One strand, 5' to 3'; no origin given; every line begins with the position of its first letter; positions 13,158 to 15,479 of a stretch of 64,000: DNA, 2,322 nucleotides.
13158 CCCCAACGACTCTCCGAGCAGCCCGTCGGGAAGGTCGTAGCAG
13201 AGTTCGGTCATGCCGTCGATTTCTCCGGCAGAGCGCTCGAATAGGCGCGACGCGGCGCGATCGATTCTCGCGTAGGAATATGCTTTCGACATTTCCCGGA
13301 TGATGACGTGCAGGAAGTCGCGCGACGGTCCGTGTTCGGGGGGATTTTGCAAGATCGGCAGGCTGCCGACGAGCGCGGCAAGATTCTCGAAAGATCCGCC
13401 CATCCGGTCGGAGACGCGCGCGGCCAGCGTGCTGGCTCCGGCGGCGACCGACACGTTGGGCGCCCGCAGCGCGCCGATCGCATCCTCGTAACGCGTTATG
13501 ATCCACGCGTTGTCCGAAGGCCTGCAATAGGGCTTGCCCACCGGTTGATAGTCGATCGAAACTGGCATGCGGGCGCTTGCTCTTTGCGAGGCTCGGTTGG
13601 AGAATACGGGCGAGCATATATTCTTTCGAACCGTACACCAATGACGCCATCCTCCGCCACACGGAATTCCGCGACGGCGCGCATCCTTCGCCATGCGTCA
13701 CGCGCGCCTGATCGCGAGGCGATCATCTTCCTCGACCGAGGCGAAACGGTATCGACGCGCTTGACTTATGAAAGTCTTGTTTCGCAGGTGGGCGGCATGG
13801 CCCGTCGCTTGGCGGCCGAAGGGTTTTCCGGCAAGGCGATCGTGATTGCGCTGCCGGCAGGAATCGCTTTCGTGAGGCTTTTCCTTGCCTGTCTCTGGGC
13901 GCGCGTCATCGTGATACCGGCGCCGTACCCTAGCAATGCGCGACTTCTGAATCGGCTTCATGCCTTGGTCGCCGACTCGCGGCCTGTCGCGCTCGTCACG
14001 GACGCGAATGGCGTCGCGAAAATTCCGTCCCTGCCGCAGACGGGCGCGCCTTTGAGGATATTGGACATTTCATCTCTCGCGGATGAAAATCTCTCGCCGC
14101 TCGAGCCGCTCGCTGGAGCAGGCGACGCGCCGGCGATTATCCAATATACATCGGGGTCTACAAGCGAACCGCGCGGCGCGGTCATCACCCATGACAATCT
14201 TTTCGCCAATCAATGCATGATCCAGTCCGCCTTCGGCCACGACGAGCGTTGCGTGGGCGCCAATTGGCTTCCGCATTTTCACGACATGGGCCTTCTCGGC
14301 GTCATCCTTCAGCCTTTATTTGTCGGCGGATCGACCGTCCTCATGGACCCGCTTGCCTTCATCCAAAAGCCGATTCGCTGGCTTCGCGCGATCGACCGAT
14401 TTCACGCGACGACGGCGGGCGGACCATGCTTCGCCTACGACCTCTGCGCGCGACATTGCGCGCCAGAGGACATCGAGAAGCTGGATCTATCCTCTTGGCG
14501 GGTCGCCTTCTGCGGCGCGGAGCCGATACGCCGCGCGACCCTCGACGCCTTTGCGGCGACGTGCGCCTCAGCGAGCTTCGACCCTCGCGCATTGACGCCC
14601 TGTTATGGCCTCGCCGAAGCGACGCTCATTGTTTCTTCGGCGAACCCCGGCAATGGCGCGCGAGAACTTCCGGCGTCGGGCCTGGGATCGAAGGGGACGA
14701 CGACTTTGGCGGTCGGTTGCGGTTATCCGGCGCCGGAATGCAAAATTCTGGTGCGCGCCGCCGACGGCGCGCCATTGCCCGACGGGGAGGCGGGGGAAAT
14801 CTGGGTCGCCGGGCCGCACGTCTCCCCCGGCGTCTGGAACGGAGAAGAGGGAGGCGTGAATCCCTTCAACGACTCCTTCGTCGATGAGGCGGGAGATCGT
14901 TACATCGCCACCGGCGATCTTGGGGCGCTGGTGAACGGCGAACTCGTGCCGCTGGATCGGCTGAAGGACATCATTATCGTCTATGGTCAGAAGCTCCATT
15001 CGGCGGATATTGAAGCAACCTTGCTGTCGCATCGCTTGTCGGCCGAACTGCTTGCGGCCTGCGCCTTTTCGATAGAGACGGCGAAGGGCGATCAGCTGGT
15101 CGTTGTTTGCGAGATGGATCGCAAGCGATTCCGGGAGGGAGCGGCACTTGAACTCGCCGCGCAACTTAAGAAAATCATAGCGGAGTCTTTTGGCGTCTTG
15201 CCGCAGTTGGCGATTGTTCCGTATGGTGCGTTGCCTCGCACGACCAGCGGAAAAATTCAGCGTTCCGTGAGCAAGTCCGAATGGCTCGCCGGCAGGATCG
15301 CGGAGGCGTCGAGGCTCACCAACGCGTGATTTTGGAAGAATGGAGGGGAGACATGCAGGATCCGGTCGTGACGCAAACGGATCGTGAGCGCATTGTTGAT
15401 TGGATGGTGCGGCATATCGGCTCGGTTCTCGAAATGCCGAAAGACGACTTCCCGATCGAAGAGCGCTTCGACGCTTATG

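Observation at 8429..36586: About 28-kb mosaic glycan/lipid tailoring island with an unusually dense modification toolkit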

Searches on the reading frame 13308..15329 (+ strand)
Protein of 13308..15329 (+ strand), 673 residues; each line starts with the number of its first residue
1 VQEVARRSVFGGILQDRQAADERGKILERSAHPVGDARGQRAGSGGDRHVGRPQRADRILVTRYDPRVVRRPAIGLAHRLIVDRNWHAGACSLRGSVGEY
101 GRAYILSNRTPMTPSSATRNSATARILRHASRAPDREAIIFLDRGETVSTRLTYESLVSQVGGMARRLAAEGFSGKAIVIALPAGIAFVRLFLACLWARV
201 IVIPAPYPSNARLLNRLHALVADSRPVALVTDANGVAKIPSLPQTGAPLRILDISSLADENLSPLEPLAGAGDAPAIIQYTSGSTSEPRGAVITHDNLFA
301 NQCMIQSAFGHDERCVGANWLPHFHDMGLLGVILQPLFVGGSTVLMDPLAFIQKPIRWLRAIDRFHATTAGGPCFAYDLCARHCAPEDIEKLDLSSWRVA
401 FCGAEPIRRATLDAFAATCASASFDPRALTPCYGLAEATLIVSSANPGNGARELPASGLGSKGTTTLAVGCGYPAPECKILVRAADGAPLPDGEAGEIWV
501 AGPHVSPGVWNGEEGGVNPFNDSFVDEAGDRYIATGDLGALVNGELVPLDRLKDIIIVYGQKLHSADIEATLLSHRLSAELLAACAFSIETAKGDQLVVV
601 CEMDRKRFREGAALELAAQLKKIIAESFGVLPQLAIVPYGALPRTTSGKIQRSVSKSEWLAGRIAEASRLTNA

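Call 3: search_protein_families(library=pfam, proteins=[window:13308-15329:+])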
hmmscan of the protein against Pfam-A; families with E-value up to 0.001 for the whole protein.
window:13308-15329:+ (673 aa): 2 families
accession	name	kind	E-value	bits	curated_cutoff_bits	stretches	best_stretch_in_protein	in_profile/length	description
PF00501.34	AMP-binding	-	1.4e-55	189.2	29.9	1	128-510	3-384/384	AMP-binding enzyme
PF23024.1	AMP-dom_DIP2-like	-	0.00082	19.8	27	0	554-665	2-106/110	Disco-interacting protein 2-like, AMP domain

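Call 13: search_protein_families(library=ncbifam, max_evalue=0.00001, proteins=[window:13308-15329:+])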
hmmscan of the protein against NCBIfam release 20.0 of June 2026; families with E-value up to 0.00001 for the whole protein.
window:13308-15329:+ (673 aa): 79 families (the best 25 are shown)
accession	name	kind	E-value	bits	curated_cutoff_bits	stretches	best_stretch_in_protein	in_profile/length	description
NF004282.0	PRK05691.1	subfamily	2.3e-112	375.8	4090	1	124-664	13-563/4334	non-ribosomal peptide synthase/polyketide synthase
NF006624.1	PRK09192.1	subfamily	1.1e-91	307.9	600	1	141-665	34-566/567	fatty acyl-AMP ligase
NF004509.1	PRK05850.1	subfamily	5.1e-89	299.1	775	1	124-657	7-566/578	fatty-acid--AMP ligase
NF005850.0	PRK07768.1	subfamily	2.5e-75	253.7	572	1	239-656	122-540/545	long-chain-fatty-acid--CoA ligase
NF009124.0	PRK12476.1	subfamily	2.8e-75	253.7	922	1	128-664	42-609/612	fatty acyl-AMP ligase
NF038339.3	FAAL_FadD32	equivalog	3.5e-74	250.1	975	1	129-573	27-502/625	long-chain-fatty-acid--AMP ligase FadD32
NF038337.1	FAAL_FadD21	exception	1.5e-73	248.2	1100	1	125-656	8-566/579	fatty-acid--AMP ligase FAAL21/FadD21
NF040633.1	FadD32_Coryne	exception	7.2e-68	229.3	875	1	146-660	57-613/614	FadD32-like long-chain-fatty-acid--AMP ligase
NF038338.1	FAAL_FadD28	exception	5.6e-65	219.8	1100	1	133-655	17-566/580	fatty-acid--AMP ligase FAAL28/FadD28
NF004510.0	PRK05851.1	equivalog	4.1e-53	180.3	621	1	239-654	119-515/525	long-chain-fatty acid--ACP ligase MbtM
NF004837.0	PRK06187.1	subfamily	1.5e-38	132.4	476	1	274-659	171-522/531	long-chain-fatty-acid--CoA ligase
TIGR01733.1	AA-adenyl-dom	subfamily_domain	9.2e-37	126.8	317.4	1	153-579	1-405/409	amino acid adenylation domain-containing protein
NF005702.0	PRK07514.1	subfamily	4.3e-31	107.8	558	1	134-657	14-498/506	malonyl-CoA synthase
NF052580.1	Str24CoAsynCasG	equivalog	7.8e-30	103.7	750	1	115-653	35-544/548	steroid-24-oyl-CoA synthetase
NF006181.0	PRK08314.1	subfamily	2.3e-29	102.1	705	1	267-651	198-546/563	long-chain-fatty-acid--CoA ligase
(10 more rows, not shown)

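Call 97: search_solved_structures(query=window:13641-15329:+, max_evalue=1e-20)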
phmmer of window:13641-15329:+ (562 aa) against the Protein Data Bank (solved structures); distinct sequences matched with E-value up to 1e-20: 20.
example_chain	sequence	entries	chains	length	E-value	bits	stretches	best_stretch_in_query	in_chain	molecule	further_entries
7r7f_A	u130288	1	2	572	3.7e-103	349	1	16-554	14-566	Polyketide synthase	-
7r7e_A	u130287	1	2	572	1.2e-102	347.3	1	16-554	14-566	Polyketide synthase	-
7r7g_A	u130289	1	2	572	1.2e-102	347.2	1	16-554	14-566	Polyketide synthase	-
3kxw_A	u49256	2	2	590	3.7e-89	302.8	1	18-546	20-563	Saframycin Mx1 synthetase B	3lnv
3pbk_A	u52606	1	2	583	8.4e-63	215.8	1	28-549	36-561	Fatty Acyl-Adenylate Ligase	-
8hd4_A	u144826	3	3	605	5.8e-61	209.7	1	20-542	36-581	Long-chain-fatty-acid--AMP ligase FadD23 | Fatty-acid-CoA ligase FadD23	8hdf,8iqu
5d6j_A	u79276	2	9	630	7.1e-58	199.5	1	10-554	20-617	Acyl-CoA synthase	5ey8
5icr_A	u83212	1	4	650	8.2e-58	199.3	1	10-554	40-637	Acyl-CoA synthase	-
7wua_A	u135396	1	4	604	9e-56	192.6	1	48-547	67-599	Acyl-CoA synthase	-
5hm3_A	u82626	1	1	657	3.6e-52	180.7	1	37-553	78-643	Long-chain-fatty-acid--AMP ligase FadD32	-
5ey9_A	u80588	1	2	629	1.3e-51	178.9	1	48-553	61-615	Long-chain-fatty-acid--AMP ligase FadD32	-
3e53_A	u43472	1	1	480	4.5e-50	173.8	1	19-436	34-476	FATTY-ACID-CoA LIGASE FADD28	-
5d6n_A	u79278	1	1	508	9.2e-50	172.7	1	10-436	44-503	Acyl-CoA synthase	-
8hcz_A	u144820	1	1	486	3.7e-49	170.7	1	20-444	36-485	Long-chain-fatty-acid--AMP ligase FadD23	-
3t5a_A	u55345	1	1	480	5.2e-49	170.3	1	19-436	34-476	Long-chain-fatty-acid--AMP ligase FadD28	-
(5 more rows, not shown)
